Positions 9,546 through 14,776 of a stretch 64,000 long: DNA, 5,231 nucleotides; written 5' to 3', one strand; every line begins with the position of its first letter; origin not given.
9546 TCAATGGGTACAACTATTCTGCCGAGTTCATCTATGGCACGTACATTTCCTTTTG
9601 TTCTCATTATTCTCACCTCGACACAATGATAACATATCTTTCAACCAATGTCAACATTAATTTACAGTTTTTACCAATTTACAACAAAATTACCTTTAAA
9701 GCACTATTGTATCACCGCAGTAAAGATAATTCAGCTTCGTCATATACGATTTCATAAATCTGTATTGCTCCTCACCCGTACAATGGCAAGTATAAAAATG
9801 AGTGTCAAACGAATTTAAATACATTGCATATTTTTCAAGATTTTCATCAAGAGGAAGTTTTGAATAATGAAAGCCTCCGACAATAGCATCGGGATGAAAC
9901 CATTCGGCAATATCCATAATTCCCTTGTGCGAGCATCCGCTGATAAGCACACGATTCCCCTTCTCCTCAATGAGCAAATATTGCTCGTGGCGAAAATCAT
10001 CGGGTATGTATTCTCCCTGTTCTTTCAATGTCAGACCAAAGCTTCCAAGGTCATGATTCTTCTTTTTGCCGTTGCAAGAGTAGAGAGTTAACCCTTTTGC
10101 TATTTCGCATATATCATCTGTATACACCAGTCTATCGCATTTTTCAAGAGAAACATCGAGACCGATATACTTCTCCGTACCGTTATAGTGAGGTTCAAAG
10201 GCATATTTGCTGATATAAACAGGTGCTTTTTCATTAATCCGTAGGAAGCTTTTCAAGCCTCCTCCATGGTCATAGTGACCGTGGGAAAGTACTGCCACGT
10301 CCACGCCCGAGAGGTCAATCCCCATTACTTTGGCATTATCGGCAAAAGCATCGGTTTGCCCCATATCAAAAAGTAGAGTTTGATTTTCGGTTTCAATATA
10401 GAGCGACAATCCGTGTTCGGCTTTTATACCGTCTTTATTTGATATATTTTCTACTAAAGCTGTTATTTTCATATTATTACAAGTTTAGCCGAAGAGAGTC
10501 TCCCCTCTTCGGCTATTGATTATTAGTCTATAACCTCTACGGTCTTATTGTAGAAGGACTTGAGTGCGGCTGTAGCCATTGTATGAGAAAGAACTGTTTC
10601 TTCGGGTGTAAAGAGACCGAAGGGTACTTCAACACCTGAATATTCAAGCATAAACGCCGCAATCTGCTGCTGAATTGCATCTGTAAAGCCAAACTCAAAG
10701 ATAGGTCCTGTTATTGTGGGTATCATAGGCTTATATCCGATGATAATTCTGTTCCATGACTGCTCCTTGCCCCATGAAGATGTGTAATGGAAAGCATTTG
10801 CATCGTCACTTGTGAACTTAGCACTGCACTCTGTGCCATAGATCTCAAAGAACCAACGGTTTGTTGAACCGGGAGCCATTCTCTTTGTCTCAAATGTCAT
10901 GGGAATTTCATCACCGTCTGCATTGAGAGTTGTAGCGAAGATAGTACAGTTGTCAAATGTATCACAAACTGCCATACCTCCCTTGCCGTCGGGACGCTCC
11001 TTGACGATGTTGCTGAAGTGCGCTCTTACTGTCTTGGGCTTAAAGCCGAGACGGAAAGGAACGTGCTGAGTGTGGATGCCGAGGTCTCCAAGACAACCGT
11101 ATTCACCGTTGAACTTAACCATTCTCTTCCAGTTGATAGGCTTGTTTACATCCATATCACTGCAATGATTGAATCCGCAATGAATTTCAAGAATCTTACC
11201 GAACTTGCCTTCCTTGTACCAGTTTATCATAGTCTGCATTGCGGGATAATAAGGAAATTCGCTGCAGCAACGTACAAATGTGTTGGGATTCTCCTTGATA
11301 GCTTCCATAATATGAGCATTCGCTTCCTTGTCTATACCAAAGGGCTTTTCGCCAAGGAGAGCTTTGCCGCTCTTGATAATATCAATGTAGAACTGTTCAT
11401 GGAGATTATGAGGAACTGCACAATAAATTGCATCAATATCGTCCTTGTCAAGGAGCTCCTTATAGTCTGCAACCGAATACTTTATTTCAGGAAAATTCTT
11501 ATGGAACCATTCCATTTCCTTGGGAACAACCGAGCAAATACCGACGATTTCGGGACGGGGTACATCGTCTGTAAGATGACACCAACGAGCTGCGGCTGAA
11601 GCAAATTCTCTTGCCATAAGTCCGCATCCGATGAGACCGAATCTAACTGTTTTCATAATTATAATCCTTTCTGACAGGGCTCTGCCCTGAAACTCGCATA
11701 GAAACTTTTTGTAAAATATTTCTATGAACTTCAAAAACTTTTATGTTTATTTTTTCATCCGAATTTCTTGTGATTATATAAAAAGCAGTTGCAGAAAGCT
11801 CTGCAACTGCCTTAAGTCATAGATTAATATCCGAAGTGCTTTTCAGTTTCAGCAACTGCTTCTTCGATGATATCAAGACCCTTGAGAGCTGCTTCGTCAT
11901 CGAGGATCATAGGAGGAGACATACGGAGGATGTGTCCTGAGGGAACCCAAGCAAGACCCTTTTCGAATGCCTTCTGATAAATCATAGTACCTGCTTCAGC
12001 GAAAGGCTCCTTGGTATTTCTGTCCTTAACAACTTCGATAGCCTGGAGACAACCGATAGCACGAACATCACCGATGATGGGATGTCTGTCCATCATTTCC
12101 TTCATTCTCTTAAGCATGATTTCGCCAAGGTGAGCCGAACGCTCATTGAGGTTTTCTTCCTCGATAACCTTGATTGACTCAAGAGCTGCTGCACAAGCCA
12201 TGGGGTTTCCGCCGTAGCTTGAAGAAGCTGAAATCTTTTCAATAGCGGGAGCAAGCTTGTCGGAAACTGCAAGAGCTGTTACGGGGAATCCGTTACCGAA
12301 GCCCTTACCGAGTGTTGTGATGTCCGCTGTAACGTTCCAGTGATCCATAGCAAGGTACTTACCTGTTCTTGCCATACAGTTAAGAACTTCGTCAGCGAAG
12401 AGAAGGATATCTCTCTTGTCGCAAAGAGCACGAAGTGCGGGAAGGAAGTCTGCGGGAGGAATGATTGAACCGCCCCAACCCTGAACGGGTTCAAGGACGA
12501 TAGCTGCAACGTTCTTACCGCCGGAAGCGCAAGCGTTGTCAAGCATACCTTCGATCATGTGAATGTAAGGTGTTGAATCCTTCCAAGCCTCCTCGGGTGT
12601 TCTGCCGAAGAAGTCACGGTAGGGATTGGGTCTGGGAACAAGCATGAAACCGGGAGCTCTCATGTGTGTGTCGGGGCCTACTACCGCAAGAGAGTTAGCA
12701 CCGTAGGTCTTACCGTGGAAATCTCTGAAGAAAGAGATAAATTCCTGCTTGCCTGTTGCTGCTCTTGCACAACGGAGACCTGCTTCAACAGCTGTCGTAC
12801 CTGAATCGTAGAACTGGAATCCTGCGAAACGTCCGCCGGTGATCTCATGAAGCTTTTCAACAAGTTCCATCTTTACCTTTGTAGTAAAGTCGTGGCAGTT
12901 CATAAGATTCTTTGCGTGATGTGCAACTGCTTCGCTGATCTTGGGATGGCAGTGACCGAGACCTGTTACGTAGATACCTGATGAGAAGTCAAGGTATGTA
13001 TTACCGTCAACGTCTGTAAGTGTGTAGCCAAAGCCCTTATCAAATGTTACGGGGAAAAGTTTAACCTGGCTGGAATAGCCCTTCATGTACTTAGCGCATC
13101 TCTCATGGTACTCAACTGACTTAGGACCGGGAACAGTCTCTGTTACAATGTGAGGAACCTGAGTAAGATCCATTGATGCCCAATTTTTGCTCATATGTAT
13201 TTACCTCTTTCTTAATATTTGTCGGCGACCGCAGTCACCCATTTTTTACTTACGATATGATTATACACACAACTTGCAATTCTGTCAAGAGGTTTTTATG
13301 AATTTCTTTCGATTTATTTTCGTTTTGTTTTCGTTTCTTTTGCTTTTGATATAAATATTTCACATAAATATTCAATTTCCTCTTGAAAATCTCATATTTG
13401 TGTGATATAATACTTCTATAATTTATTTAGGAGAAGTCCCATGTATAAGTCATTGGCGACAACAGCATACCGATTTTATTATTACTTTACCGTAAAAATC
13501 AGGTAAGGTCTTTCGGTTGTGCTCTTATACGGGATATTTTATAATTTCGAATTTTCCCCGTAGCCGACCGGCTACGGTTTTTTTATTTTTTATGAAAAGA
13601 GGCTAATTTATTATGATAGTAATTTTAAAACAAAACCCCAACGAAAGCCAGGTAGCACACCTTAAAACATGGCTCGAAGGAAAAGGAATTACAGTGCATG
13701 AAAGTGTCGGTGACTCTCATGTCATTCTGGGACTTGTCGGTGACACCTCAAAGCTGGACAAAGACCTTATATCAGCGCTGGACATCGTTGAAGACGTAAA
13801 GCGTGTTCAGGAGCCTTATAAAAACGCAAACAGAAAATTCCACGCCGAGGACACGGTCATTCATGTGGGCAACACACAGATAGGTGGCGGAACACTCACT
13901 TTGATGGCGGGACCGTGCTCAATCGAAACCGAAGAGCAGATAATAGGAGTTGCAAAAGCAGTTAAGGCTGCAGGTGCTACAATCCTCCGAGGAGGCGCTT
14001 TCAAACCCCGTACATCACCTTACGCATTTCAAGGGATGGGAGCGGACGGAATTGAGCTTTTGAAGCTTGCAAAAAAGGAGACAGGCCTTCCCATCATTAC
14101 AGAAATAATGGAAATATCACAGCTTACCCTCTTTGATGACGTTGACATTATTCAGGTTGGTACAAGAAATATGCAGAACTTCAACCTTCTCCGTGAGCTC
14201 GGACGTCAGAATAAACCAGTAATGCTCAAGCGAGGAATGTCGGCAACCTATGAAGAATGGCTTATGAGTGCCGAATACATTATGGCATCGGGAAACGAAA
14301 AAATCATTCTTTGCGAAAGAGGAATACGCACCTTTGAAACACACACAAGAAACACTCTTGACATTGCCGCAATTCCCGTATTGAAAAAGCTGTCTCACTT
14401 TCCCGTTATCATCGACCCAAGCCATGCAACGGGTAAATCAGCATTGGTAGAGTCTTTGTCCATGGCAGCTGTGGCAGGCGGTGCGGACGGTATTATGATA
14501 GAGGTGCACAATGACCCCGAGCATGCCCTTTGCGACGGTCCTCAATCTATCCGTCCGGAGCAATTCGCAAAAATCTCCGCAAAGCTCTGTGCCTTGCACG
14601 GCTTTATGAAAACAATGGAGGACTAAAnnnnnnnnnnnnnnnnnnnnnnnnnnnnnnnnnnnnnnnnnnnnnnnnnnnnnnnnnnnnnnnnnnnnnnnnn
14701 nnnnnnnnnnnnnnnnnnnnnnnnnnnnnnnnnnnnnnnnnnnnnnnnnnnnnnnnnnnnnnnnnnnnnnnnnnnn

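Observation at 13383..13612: Tyr/Phe-rich leader peptide plus intrinsic terminator upstream of the shikimate-Phe-Tyr operon: candidate ribosome-mediated attenuator in a Firmicute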

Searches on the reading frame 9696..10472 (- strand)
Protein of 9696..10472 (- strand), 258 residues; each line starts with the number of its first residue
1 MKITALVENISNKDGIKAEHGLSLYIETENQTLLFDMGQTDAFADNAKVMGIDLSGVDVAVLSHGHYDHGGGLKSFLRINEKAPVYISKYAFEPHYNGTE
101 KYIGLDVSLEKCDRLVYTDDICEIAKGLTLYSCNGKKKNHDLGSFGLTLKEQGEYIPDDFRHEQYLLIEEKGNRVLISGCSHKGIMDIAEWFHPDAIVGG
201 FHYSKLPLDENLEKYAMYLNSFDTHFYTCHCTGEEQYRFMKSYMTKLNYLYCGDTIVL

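Call 37: search_protein_families(library=pfam, max_evalue=1e-8, proteins=[window:9696-10472:-])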
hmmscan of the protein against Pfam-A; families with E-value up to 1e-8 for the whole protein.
window:9696-10472:- (258 aa): 1 family
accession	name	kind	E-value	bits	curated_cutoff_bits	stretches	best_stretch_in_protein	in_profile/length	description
PF00753.33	Lactamase_B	-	3e-13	50.6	22.7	1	20-178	5-147/196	Metallo-beta-lactamase superfamily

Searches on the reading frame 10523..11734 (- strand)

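Call 37: search_protein_families(library=pfam, max_evalue=1e-8, proteins=[window:10523-11734:-])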
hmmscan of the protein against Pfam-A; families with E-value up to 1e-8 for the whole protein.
window:10523-11734:- (403 aa): 2 families
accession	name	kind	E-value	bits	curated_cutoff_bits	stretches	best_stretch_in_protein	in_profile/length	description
PF01408.29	GFO_IDH_MocA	-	5.2e-14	53.4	24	1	30-152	1-115/120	Oxidoreductase family, NAD-binding Rossmann fold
PF22725.1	GFO_IDH_MocA_C3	-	4.9e-09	36.7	27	1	167-305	2-123/124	GFO/IDH/MocA C-terminal domain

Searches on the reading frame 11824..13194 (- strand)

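Call 7: search_protein_families(library=ncbifam, proteins=[window:11824-13194:-])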
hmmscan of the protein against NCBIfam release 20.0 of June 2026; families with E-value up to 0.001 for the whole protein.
window:11824-13194:- (456 aa): 71 families (the best 25 are shown)
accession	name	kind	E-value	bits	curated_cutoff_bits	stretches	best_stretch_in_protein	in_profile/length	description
NF004426.0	PRK05769.1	equivalog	1.5e-106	356.9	552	1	12-449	4-439/441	acetyl ornithine aminotransferase family protein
NF006228.0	PRK08360.1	equivalog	9e-95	317.9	608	1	39-452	15-429/443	aspartate aminotransferase family protein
NF005993.0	PRK08117.1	subfamily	1.4e-91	307.3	574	1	49-452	27-432/433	aspartate aminotransferase family protein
NF005376.0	PRK06918.1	equivalog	3.9e-83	279.4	676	1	17-450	8-444/451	4-aminobutyrate--2-oxoglutarate transaminase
NF004714.0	PRK06058.1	subfamily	5e-82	275.9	639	1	8-449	6-446/447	4-aminobutyrate--2-oxoglutarate transaminase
TIGR00700.1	GABAtrnsam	equivalog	2.6e-79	266.8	506.65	1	33-448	4-419/420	4-aminobutyrate--2-oxoglutarate transaminase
NF004718.0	PRK06062.1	subfamily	2.9e-79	266.7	472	1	31-453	22-452/454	hypothetical protein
NF006368.0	PRK08593.1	equivalog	3.5e-79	266.5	570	1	40-452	19-434/448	aspartate aminotransferase family protein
NF005985.0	PRK08088.1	equivalog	2.1e-75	254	713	1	45-450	21-424/426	4-aminobutyrate--2-oxoglutarate transaminase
NF045634.1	LeuMetRace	equivalog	5.3e-75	252.8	800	1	40-451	16-428/432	leucine/methionine racemase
TIGR00707.1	argD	subfamily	3.6e-74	249.9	410.05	1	47-447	9-380/381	acetylornithine/succinylornithine family transaminase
NF049939.1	HyAminethphonNHLyPbfA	equivalog_domain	7.3e-74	248.8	525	1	56-449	52-441/442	(R)-1-hydroxy-2-aminoethylphosphonate ammonia-lyase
NF005692.0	PRK07495.1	equivalog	7.3e-73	245.6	724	1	58-451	33-423/425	4-aminobutyrate--2-oxoglutarate transaminase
NF004171.0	PRK05639.1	equivalog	1.1e-70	238.7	639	1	13-449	3-443/457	alanine/serine racemase family protein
NF002874.0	PRK03244.1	equivalog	1.7e-68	231.3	457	1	46-451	24-396/399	acetylornithine transaminase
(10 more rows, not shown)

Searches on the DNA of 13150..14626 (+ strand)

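Call 4: search_rna_families(source=window, start=13150, end=13700, threshold=evalue, max_evalue=10, show_alignments=3)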
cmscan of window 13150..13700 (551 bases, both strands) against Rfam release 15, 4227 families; matches with E-value up to 10: 5.
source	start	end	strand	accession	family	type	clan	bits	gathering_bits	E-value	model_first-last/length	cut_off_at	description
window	13491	13589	+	RF04312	trpB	Cis-reg;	-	24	59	0.5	1-107/107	no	trpB ncRNA motif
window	13472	13592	+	RF00557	L10_leader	Cis-reg; leader;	-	17.3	44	1.9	1-138/138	no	Ribosomal protein L10 leader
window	13400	13539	+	RF01819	RsaD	Gene; sRNA;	-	15.8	50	2.8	1-189/189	no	RNA Staph. aureus D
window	13523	13586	+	RF02837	anti-hemB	Gene; sRNA;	-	14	49.5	1.4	1-81/81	no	Burkholderia RNA 7 (anti-hemB)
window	13252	13323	+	RF01662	ceN89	Gene; snRNA; snoRNA; CD-box;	-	13.7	48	8.8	1-78/78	no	Caenorhabditis snoRNA ceN89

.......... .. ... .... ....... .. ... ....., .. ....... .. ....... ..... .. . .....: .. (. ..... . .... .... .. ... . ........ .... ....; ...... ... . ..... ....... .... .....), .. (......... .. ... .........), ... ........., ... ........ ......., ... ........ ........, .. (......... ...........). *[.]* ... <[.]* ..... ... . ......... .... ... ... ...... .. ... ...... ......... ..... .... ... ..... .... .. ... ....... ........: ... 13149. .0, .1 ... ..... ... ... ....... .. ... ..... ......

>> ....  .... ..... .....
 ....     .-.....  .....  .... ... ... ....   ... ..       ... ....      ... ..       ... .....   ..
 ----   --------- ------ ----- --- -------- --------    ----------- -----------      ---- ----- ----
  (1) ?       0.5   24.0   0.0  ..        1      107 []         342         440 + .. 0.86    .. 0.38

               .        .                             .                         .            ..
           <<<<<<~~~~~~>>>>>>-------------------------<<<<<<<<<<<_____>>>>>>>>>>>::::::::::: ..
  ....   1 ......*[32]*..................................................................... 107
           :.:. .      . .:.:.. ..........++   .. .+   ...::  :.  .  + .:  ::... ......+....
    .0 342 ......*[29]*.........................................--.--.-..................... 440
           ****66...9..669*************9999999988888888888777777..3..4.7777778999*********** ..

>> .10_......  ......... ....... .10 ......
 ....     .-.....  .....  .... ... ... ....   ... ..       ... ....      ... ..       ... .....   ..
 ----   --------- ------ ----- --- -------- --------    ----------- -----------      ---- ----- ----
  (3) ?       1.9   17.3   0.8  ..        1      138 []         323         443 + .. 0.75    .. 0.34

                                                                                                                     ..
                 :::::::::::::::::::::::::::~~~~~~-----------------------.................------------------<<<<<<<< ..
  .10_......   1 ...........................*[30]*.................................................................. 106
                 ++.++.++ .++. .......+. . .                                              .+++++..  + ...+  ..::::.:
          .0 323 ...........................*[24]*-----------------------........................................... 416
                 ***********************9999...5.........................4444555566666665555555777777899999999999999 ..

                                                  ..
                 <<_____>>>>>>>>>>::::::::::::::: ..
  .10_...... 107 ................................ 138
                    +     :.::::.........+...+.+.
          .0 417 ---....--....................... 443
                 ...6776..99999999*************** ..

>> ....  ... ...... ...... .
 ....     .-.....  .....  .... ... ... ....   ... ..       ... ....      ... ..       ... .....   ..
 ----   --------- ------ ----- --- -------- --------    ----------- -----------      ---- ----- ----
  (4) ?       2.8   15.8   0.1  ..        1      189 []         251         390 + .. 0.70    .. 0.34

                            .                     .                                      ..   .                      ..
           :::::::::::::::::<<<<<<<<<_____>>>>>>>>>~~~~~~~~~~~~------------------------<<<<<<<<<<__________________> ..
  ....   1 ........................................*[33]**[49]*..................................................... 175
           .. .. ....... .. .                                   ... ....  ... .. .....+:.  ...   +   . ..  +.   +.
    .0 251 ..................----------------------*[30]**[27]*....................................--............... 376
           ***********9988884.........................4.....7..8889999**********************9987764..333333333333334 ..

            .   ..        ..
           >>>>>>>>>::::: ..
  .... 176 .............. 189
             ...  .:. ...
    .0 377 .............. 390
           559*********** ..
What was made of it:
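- On T-box leader (Rfam RF00230): No hit at E<=10 over 13150-13700 (call 4).
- On Rfam proteobacterial amino-acid leader families (Phe_leader, Trp_leader, His_leader and others): None is listed among the 5 hits at E<=10 (call 4).
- On trpB motif (RF04312): The P1 part is poorly matched (call 4).
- Closest known: trpB motif. Different: The score is 24 bits against a gathering threshold of 59 (E=0.5), and the match lies mostly on the terminator (call 4).
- No T-box hit appears even at E<=10 over 13150-13700 (call 4).
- Tried and rejected: The trpB-motif lead from Rfam (call 4) was rejected: the score is sub-threshold and the match lies on the terminator.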

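Call 11: search_rna_families(sources=[L001, L003, L005, L006, L009, L010, L012, L013, L017, L018, L022, L024, L025, L032, L035, L049, L055, L056, L065, L074], threshold=gathering)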
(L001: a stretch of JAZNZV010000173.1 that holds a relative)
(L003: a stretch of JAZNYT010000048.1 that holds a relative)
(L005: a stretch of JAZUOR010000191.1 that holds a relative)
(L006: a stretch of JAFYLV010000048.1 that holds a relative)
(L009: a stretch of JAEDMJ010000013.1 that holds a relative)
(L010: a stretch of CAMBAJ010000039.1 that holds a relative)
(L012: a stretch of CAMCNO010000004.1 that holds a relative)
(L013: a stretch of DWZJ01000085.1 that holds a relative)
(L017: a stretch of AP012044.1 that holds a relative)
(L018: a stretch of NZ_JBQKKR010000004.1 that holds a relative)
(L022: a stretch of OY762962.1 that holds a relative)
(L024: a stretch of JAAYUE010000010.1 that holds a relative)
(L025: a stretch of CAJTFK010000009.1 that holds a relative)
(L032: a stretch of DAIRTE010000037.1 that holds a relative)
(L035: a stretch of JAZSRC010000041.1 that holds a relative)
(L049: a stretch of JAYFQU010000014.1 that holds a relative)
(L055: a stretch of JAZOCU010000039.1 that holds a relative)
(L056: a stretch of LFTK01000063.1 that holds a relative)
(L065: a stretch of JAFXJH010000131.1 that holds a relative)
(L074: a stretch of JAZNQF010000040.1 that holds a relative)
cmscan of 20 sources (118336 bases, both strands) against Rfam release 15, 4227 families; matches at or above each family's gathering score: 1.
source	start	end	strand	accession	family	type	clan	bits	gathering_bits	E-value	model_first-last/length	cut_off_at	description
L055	180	263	+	RF00005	tRNA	Gene; tRNA;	CL00001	54.2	29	1.3e-08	1-71/71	no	tRNA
